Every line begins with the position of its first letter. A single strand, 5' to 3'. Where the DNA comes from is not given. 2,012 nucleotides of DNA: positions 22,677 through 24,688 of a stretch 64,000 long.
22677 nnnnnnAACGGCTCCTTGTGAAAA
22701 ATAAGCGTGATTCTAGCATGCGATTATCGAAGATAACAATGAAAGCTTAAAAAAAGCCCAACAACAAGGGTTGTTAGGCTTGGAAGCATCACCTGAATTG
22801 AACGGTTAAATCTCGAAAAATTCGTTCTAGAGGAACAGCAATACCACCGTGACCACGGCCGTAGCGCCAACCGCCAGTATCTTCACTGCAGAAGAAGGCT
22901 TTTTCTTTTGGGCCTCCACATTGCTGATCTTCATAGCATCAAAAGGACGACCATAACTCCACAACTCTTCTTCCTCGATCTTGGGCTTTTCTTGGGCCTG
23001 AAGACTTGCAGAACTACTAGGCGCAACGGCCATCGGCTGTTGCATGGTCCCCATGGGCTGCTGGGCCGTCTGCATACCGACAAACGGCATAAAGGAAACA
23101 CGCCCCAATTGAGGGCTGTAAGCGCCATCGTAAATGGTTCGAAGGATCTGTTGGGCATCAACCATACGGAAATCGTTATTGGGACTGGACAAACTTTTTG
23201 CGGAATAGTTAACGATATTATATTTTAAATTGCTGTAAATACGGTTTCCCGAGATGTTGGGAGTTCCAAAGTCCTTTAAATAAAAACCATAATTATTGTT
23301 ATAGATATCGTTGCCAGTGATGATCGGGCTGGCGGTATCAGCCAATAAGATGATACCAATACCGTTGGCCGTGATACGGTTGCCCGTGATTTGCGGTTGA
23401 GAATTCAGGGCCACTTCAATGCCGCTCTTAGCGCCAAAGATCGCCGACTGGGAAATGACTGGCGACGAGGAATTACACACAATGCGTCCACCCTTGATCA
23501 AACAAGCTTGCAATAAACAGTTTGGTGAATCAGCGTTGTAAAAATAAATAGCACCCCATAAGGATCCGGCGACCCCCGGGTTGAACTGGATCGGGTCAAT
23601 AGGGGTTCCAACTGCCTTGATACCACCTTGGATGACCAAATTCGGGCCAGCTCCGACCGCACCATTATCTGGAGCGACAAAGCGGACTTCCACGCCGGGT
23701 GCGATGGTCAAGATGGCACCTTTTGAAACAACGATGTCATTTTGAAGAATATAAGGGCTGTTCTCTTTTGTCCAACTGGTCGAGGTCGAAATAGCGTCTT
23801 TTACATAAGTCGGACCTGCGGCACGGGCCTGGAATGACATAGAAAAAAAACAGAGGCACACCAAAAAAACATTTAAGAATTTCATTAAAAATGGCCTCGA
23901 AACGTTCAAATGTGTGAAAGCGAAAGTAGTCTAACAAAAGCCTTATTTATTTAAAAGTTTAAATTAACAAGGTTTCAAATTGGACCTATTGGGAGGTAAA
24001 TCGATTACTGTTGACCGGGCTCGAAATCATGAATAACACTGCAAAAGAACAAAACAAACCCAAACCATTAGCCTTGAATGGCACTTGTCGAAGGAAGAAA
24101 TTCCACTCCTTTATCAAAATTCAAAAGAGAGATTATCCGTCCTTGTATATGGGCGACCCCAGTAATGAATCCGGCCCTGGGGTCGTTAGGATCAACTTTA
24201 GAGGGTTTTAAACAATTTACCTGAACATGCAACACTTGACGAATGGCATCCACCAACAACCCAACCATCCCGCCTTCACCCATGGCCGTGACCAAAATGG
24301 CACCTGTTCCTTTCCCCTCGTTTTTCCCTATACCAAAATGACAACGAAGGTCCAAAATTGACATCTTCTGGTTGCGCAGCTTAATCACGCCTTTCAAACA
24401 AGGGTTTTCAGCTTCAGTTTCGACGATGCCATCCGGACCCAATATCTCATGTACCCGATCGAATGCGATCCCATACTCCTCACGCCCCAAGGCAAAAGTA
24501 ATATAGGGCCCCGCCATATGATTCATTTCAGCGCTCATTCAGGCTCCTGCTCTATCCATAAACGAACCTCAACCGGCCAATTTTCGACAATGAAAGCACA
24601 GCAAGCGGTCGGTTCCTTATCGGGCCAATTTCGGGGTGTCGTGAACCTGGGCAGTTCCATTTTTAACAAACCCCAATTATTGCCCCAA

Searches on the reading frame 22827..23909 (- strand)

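Call 85: search_protein_families(library=pfam, proteins=[window:22827-23909:-], max_evalue=0.001)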
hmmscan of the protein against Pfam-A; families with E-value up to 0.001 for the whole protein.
window:22827-23909:- (360 aa): 2 families
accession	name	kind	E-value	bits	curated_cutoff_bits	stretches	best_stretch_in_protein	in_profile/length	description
PF13229.12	Beta_helix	-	7.5e-12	45.6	25.9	1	120-246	25-157/158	Right handed beta helix region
PF05048.19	NosD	-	4.5e-10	39.8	23.6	1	140-247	61-169/212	Periplasmic copper-binding protein (NosD)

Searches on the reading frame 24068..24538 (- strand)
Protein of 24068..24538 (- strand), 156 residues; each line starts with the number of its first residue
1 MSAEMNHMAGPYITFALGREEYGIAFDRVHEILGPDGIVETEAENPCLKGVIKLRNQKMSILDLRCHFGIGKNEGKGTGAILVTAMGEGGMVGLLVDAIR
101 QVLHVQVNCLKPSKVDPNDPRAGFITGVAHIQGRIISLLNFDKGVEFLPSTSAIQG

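Call 85: search_protein_families(library=pfam, proteins=[window:24068-24538:-], max_evalue=0.001)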
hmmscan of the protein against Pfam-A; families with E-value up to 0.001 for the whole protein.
window:24068-24538:- (156 aa): 1 family
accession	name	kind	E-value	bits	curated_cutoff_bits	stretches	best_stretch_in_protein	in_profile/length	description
PF01584.24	CheW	-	3e-24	85.7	23.5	1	12-143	2-132/138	CheW-like domain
